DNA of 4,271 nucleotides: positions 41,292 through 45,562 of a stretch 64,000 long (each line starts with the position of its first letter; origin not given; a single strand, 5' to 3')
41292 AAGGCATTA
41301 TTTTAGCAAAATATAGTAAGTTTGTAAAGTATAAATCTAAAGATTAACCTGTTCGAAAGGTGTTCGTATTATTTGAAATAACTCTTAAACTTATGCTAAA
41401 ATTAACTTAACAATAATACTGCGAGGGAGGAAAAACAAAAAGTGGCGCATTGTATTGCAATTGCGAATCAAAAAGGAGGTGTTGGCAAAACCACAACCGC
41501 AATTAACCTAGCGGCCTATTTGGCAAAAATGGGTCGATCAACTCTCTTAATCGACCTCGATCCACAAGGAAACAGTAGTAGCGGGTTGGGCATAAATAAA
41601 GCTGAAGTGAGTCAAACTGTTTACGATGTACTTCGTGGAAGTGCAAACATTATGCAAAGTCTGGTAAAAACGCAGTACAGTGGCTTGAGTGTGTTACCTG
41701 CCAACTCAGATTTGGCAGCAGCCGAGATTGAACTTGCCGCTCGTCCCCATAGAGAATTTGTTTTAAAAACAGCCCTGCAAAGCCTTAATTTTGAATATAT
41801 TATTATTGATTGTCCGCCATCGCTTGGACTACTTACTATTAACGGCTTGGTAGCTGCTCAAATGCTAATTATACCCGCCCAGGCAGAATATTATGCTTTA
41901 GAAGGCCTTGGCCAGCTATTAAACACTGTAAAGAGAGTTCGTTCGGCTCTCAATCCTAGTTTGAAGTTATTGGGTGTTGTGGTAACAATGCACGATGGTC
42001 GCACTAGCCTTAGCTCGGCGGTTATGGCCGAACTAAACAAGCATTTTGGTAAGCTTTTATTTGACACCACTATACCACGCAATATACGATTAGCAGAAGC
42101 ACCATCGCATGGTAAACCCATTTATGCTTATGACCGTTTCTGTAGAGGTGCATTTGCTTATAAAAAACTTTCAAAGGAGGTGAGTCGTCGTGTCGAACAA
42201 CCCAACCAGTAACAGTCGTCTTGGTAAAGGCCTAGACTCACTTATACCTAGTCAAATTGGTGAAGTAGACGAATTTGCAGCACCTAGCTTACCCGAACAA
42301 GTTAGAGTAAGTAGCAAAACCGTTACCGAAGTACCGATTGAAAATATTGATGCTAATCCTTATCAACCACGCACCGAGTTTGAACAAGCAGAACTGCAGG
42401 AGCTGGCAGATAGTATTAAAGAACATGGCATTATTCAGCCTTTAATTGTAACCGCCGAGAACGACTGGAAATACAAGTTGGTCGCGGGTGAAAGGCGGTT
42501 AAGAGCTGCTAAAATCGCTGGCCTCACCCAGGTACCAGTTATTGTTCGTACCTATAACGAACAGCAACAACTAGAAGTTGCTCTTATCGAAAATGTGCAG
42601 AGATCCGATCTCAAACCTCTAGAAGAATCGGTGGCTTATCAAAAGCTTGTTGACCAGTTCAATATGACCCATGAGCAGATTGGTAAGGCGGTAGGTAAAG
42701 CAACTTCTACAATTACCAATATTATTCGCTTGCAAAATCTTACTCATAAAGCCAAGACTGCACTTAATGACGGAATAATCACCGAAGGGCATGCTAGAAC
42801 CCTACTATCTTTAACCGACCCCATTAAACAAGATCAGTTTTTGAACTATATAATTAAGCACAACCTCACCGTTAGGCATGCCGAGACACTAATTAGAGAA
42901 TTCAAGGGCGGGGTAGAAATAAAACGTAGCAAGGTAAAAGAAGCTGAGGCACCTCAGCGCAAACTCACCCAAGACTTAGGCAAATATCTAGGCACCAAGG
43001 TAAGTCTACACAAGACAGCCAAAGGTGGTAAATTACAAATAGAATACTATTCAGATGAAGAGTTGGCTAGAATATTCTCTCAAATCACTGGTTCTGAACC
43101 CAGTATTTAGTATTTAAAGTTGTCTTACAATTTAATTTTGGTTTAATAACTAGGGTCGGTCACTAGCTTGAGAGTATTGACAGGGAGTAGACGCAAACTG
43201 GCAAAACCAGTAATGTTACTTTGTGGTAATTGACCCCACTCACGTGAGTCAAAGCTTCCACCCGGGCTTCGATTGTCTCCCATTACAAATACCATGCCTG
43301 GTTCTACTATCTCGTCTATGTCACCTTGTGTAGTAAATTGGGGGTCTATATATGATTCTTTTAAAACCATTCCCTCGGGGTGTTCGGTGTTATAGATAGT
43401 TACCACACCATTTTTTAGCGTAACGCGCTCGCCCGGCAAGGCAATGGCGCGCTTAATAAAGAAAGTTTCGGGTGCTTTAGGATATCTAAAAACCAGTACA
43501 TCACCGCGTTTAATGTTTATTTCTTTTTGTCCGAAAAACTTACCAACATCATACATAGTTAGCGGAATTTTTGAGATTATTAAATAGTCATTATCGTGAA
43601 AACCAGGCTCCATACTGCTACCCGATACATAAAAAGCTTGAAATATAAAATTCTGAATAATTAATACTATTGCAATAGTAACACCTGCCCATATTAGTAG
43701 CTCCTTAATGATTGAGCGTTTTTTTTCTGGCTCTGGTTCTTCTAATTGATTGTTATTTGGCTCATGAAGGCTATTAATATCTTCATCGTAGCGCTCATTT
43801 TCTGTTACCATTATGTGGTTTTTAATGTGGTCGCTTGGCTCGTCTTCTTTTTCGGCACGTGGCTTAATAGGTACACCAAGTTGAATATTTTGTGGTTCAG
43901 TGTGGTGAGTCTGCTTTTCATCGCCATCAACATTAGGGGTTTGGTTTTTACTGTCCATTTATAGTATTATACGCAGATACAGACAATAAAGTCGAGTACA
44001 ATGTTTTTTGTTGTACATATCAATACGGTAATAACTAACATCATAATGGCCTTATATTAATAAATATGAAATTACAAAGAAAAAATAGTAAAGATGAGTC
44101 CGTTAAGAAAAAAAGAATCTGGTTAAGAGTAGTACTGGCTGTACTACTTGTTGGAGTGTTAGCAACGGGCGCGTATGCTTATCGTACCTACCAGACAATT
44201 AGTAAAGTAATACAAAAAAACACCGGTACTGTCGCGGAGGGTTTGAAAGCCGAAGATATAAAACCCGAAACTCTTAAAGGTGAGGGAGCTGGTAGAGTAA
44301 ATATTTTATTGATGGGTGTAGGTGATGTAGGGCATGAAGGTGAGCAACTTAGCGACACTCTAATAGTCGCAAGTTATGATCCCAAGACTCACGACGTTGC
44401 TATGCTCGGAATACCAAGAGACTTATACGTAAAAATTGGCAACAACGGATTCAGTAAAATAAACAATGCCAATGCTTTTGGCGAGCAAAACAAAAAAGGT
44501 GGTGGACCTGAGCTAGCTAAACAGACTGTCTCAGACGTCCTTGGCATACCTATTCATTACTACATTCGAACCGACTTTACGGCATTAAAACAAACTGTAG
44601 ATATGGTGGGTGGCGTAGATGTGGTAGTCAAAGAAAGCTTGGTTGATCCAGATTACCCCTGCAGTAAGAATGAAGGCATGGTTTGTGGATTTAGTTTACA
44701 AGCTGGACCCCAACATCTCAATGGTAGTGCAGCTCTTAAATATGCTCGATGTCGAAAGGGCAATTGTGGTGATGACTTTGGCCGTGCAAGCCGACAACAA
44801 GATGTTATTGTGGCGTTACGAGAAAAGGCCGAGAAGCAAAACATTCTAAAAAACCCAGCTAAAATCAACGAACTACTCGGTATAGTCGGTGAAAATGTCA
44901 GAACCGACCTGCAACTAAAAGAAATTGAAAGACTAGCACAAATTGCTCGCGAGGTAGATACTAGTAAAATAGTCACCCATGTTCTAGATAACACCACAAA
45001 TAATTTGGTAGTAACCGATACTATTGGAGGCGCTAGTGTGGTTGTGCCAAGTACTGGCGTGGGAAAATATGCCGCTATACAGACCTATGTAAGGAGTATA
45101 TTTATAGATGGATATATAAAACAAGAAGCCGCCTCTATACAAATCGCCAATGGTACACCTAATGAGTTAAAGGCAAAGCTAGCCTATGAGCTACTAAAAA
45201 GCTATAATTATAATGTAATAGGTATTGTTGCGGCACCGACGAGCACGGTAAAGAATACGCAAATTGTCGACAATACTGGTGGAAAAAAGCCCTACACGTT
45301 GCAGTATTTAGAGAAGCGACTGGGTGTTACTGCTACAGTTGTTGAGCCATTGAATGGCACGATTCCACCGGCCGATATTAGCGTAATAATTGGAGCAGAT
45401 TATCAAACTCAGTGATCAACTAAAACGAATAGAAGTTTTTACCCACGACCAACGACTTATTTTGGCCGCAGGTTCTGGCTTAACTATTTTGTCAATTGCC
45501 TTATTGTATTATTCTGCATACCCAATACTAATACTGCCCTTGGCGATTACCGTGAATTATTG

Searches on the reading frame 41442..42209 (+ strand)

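Call 14: search_protein_families(library=pfam, proteins=[window:41442-42209:+], max_evalue=0.001)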
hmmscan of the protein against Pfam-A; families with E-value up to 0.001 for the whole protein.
window:41442-42209:+ (256 aa): 8 families
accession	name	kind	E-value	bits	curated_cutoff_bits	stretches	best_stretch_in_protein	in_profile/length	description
PF13614.12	AAA_31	-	3.2e-61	206.8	27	1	3-175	2-176/177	AAA domain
PF01656.29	CbiA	-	1.4e-30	106.2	25.4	1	5-227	1-125/125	CobQ/CobB/MinD/ParA nucleotide binding domain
PF10609.15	ParA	-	1.3e-12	48.1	27.1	1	2-183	3-180/246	NUBPL iron-transfer P-loop NTPase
PF09140.17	MipZ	-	3.2e-09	36.9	20.7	1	3-160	1-143/262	ATPase MipZ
PF00142.24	Fer4_NifH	-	5.8e-09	36.3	25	1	10-81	7-80/271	4Fe-4S iron sulfur cluster binding proteins, NifH/frxC family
PF02374.21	ArsA_ATPase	-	2.9e-08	33.7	24.3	1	11-50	9-48/305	Anion-transporting ATPase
PF06564.18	CBP_BcsQ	-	3.1e-06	27.3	21.3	1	5-150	4-149/234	Cellulose biosynthesis protein BcsQ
PF16575.11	CLP1_P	-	0.00032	21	26.6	1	13-62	4-53/188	mRNA cleavage and polyadenylation factor CLP1 P-loop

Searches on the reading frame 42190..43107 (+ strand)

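Call 14: search_protein_families(library=pfam, proteins=[window:42190-43107:+], max_evalue=0.001)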
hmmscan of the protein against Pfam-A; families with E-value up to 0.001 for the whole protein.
window:42190-43107:+ (306 aa): 3 families
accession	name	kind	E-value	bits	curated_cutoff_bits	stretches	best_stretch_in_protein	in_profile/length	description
PF02195.25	ParB_N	-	1.6e-33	115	26.3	1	44-137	2-95/95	ParB N-terminal domain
PF17762.8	HTH_ParB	-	1.5e-31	109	22.6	1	140-239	2-101/102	ParB HTH domain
PF23552.2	ParB_C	-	6.8e-09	35.5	23.8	1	257-299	6-49/50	ParB dimerisation domain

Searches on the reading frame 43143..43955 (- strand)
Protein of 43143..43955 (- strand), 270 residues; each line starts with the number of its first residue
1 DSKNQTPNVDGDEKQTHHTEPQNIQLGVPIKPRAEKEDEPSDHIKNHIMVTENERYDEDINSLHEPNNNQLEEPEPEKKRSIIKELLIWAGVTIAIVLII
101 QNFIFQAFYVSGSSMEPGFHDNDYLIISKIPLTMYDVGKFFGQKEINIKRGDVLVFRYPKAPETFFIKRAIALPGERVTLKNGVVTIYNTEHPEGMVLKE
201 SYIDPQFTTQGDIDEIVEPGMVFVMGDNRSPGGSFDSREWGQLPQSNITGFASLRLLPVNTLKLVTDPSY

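Call 14: search_protein_families(library=pfam, proteins=[window:43143-43955:-], max_evalue=0.001)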
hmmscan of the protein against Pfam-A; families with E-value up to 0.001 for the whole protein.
window:43143-43955:- (270 aa): 2 families
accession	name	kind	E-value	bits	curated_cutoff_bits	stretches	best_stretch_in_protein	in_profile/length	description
PF10502.14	Peptidase_S26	-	1.8e-34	119.5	22.9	1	84-256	2-167/168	Signal peptidase, peptidase S26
PF00717.28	Peptidase_S24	-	0.00024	21.2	23.3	1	107-182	37-93/116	Peptidase S24-like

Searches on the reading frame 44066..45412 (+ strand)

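Call 14: search_protein_families(library=pfam, proteins=[window:44066-45412:+], max_evalue=0.001)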
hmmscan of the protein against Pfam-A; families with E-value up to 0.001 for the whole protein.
window:44066-45412:+ (449 aa): 2 families
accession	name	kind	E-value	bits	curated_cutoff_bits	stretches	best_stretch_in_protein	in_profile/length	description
PF03816.19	LytR_cpsA_psr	-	1.2e-37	129.9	24.6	1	96-255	2-148/150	LytR_cpsA_psr family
PF13399.11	LytR_C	-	9.2e-05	23.7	22.2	1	357-446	3-86/86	LytR cell envelope-related transcriptional attenuator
